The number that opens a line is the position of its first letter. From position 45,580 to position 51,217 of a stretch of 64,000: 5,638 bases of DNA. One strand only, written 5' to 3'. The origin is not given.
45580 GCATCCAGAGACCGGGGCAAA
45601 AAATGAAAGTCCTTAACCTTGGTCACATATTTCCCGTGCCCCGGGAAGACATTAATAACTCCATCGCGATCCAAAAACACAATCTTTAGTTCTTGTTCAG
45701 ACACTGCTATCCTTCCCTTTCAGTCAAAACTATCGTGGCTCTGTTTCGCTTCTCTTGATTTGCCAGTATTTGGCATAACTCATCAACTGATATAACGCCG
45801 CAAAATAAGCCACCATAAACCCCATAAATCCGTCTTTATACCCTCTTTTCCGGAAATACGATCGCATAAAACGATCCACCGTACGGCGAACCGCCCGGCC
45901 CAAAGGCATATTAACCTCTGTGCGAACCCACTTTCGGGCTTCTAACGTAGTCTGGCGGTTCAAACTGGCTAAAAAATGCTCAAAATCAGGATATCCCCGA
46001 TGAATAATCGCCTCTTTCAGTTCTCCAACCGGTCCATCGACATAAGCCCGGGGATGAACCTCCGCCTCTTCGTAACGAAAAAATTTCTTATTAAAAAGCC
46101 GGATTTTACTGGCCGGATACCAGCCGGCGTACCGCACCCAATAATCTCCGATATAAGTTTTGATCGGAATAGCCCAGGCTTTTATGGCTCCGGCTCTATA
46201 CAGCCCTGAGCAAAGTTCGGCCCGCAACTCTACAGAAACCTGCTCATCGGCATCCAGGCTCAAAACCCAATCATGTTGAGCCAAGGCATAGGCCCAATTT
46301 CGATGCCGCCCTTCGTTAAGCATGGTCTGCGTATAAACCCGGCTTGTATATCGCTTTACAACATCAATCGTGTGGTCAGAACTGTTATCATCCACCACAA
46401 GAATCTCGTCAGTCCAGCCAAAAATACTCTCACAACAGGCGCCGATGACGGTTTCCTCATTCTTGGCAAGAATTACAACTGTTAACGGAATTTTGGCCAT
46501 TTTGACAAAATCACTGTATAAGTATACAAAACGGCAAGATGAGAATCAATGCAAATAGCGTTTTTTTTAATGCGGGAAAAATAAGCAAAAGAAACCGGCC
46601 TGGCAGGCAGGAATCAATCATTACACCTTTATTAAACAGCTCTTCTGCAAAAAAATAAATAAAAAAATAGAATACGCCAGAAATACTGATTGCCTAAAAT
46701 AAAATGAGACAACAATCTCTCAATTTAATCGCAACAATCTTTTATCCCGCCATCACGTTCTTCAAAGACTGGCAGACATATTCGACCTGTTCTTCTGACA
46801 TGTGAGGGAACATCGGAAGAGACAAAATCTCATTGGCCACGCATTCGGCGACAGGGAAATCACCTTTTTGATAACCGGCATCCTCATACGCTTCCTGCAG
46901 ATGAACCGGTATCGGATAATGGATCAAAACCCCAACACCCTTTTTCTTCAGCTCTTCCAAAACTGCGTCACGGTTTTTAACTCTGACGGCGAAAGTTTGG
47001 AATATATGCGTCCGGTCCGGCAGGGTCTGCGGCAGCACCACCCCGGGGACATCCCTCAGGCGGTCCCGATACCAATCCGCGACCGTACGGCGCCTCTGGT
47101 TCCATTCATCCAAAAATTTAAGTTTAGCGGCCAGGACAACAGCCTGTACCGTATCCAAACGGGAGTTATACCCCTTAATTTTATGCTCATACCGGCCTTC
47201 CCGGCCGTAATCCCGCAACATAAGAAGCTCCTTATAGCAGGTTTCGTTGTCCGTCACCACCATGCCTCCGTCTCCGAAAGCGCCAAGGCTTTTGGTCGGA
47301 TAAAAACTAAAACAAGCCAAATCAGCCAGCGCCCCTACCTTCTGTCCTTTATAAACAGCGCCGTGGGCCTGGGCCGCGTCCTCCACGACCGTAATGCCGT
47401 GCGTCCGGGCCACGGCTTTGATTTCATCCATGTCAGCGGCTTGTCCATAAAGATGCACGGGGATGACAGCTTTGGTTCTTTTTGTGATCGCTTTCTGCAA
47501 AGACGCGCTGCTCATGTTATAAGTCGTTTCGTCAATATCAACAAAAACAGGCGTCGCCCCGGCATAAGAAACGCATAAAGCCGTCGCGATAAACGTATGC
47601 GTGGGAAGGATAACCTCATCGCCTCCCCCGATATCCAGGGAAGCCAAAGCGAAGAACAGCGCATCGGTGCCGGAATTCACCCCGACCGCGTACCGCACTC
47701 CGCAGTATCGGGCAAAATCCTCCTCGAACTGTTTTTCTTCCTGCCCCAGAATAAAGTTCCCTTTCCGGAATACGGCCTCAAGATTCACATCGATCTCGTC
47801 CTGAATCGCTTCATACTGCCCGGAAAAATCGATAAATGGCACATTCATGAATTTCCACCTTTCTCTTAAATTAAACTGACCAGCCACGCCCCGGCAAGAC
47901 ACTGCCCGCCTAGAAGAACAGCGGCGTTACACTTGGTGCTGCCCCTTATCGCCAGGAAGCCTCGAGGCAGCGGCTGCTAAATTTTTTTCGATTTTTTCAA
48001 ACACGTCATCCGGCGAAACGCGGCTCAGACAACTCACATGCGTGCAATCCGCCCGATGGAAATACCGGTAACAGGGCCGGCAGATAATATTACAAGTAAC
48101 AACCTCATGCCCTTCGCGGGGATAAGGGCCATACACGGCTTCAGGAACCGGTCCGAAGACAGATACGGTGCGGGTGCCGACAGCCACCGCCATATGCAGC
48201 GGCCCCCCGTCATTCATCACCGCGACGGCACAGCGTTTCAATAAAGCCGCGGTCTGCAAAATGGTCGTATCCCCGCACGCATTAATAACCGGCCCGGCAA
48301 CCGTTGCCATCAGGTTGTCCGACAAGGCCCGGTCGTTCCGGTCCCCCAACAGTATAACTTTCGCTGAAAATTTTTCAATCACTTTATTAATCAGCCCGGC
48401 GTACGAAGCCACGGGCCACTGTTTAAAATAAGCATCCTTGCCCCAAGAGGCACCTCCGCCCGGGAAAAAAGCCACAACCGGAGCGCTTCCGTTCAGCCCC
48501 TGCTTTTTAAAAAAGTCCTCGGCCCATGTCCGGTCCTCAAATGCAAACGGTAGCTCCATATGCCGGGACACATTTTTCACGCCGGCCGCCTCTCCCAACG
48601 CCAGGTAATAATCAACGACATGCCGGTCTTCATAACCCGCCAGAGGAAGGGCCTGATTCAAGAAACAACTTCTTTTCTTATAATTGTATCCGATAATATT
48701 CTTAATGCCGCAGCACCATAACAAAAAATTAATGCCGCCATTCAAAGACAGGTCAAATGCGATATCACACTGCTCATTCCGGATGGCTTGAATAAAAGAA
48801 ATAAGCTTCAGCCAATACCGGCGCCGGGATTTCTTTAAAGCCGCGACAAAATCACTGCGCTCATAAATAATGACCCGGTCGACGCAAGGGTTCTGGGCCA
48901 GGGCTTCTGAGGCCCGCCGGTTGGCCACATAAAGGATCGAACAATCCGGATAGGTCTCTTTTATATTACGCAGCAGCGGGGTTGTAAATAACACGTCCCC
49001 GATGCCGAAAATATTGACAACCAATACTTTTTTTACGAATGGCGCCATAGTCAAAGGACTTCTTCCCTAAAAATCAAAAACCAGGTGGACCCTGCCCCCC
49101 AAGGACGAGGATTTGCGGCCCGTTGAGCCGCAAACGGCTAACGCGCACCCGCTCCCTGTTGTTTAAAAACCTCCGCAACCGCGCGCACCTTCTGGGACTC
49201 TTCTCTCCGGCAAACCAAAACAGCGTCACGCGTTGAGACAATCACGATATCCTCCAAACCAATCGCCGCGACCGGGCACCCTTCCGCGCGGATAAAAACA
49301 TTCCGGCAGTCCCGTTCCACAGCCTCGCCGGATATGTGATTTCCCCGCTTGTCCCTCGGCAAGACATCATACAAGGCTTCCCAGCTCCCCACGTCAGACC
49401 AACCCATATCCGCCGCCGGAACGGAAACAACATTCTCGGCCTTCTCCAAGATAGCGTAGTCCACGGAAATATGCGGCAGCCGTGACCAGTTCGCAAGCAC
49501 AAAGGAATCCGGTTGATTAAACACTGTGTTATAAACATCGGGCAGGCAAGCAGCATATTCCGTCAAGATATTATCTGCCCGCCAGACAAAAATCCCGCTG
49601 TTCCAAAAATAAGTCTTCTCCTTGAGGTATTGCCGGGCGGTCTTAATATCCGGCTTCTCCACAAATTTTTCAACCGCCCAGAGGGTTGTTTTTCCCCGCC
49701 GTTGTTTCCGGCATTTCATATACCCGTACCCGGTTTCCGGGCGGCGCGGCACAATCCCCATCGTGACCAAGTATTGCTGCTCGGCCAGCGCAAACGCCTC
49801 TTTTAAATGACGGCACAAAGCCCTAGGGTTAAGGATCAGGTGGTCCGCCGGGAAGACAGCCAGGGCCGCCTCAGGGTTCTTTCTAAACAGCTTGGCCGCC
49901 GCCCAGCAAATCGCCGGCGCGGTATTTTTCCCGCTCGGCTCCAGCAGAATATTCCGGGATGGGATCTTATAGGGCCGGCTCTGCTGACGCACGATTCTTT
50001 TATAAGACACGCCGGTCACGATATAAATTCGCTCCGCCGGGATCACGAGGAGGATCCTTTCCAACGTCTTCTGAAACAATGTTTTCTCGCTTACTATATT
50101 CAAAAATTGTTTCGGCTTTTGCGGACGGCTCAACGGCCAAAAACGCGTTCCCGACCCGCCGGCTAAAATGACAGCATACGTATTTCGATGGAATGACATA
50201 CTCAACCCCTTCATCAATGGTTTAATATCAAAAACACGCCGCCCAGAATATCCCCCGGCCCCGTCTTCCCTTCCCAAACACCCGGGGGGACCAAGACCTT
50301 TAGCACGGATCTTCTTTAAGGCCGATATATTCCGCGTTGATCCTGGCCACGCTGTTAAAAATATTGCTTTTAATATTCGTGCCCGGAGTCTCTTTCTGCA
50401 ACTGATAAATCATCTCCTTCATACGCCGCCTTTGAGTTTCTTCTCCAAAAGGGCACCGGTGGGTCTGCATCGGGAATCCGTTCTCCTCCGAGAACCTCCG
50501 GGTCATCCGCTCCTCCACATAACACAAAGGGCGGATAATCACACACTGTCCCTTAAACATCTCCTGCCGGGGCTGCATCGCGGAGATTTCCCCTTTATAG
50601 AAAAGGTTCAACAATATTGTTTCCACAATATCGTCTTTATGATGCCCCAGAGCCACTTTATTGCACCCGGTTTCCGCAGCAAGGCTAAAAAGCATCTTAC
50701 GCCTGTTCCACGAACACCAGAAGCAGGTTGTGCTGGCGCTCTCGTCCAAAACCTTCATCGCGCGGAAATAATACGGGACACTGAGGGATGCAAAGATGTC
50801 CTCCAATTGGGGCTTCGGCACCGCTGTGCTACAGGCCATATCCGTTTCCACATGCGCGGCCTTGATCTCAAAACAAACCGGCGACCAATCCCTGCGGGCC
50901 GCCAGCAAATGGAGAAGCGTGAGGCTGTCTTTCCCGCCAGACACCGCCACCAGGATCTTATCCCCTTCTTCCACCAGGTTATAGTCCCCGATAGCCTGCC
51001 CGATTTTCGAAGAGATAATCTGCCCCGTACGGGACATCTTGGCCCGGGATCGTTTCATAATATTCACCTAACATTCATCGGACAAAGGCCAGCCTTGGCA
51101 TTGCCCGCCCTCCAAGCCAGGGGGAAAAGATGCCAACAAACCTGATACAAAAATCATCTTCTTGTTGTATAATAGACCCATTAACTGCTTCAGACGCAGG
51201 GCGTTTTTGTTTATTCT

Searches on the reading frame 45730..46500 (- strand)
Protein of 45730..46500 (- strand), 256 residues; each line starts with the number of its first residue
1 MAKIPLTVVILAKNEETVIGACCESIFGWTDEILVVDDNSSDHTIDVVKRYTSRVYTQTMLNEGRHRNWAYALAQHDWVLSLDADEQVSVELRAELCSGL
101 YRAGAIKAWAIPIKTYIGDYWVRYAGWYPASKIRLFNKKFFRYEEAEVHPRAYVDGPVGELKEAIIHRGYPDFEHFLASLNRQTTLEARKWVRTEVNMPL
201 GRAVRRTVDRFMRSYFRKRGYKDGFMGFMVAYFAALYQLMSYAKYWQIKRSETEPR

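Call 74: search_protein_families(library=pfam, proteins=[window:45730-46500:-], max_evalue=0.00001)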
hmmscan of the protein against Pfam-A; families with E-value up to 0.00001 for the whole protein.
window:45730-46500:- (256 aa): 2 families
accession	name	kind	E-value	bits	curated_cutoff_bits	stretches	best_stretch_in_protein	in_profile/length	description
PF00535.33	Glycos_transf_2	-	2.1e-15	57.5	23.3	1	7-106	1-109/168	Glycosyl transferase family 2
PF13704.12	Glyco_tranf_2_4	-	6.6e-07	30.2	27.5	1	13-89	1-85/98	Glycosyl transferase family 2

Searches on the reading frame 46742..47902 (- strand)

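Call 74: search_protein_families(library=pfam, proteins=[window:46742-47902:-], max_evalue=0.00001)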
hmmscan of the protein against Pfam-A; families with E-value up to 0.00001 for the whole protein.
window:46742-47902:- (386 aa): 5 families
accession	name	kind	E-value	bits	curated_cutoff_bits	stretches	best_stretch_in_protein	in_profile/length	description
PF01041.23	DegT_DnrJ_EryC1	-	1e-126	423.5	19.8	1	33-380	3-359/360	DegT/DnrJ/EryC1/StrS aminotransferase family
PF00155.27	Aminotran_1_2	-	2e-07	30.9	19.7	1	35-183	25-193/361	Aminotransferase class I and II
PF01053.26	Cys_Met_Meta_PP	-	3.9e-07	29.4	27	1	57-229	55-225/381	Cys/Met metabolism PLP-dependent enzyme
PF00266.25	Aminotran_5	-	1.9e-06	27.6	21.5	1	74-325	66-335/371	Aminotransferase class-V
PF01212.27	Beta_elim_lyase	-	5.3e-06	26.4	27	0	58-263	36-215/288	Beta-eliminating lyase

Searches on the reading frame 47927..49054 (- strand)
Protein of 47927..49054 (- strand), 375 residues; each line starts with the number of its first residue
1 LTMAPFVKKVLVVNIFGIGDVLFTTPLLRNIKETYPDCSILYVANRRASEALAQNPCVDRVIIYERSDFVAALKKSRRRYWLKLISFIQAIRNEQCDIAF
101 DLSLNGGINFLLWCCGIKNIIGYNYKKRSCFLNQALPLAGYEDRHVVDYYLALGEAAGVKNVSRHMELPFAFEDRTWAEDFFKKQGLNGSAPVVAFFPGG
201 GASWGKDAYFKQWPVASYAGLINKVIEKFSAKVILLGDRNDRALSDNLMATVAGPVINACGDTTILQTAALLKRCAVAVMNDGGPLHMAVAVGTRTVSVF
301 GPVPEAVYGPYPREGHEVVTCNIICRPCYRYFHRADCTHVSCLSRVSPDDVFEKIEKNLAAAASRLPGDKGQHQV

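Call 74: search_protein_families(library=pfam, proteins=[window:47927-49054:-], max_evalue=0.00001)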
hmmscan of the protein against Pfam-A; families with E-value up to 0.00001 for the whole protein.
window:47927-49054:- (375 aa): 1 family
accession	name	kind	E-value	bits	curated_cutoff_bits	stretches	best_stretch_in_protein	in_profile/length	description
PF01075.23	Glyco_transf_9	-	3.1e-28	99.2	22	1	86-336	3-244/247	Glycosyltransferase family 9 (heptosyltransferase)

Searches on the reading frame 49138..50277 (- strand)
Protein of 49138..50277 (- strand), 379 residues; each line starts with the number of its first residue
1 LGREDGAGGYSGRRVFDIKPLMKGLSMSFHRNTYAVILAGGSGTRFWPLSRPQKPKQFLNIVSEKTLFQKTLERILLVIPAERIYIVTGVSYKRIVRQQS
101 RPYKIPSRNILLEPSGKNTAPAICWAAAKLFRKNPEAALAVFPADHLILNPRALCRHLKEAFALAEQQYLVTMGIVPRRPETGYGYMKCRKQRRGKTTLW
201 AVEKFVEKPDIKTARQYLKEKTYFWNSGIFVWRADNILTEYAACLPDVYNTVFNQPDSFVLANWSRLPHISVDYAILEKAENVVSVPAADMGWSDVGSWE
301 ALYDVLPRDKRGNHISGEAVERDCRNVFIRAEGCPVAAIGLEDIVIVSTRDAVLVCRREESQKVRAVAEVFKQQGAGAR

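Call 74: search_protein_families(library=pfam, proteins=[window:49138-50277:-], max_evalue=0.00001)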
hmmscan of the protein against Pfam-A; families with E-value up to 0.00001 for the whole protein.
window:49138-50277:- (379 aa): 3 families
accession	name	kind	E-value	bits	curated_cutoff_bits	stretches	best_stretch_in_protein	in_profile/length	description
PF00483.29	NTP_transferase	-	9.6e-46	156.8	21.2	1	35-308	2-241/245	Nucleotidyl transferase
PF22640.1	ManC_GMP_beta-helix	-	2.2e-14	53.5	27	1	317-368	1-52/55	MannoseP isomerase/GMP-like beta-helix domain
PF12804.13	NTP_transf_3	-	5.7e-09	36.8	27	1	35-164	1-113/160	MobA-like NTP transferase domain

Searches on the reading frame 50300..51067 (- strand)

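Call 75: search_protein_families(library=pfam, proteins=[window:50300-51067:-], max_evalue=0.00001)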
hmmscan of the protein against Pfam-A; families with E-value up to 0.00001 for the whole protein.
window:50300-51067:- (255 aa): 1 family
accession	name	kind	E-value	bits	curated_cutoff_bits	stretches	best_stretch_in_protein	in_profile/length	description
PF01171.26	ATP_bind_3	-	4.9e-19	69.2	27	1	37-198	1-161/182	PP-loop family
